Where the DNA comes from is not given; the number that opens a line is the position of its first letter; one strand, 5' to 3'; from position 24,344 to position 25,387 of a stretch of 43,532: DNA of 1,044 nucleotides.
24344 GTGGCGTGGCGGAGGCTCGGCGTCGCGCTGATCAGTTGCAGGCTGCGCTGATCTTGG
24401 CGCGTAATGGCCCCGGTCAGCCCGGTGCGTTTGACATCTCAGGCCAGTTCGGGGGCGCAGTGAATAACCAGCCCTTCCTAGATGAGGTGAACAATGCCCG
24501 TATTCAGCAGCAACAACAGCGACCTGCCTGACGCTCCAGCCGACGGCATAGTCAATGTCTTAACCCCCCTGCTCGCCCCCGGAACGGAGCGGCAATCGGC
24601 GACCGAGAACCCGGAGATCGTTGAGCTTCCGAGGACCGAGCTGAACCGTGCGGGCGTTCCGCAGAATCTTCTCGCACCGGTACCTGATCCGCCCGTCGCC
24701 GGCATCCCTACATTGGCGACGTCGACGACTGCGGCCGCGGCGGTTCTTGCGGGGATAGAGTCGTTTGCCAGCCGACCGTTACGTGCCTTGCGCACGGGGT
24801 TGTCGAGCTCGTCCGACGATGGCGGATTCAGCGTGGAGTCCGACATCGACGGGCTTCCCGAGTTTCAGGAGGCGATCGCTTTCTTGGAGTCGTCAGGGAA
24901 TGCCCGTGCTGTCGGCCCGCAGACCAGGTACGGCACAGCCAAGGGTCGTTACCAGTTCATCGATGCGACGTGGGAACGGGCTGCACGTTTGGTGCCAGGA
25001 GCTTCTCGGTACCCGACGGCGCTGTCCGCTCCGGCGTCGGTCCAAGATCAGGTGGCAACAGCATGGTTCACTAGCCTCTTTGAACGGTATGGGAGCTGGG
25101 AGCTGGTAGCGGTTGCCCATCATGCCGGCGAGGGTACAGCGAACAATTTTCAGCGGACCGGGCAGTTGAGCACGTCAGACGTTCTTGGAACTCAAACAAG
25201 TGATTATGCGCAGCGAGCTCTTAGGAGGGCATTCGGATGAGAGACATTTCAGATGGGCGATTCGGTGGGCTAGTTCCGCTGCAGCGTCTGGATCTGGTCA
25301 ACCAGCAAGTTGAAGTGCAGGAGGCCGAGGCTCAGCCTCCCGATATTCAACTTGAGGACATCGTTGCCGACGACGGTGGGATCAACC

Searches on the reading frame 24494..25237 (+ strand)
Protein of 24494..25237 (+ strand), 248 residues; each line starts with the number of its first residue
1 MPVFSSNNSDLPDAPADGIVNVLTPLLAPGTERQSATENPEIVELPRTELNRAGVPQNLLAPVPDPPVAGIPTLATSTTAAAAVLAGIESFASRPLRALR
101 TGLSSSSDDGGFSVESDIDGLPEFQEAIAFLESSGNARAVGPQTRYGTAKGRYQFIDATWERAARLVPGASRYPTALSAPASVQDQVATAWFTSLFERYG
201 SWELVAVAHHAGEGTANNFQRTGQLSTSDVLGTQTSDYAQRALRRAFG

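Call 11: search_protein_families(library=phrogs, proteins=[window:24494-25237:+], max_evalue=0.001)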
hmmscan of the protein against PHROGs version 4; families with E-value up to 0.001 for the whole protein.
window:24494-25237:+ (248 aa): 1 family
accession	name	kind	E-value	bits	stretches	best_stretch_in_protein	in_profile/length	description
phrog_24990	-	unknown function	3.6e-08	33.3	1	118-238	103-219/747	-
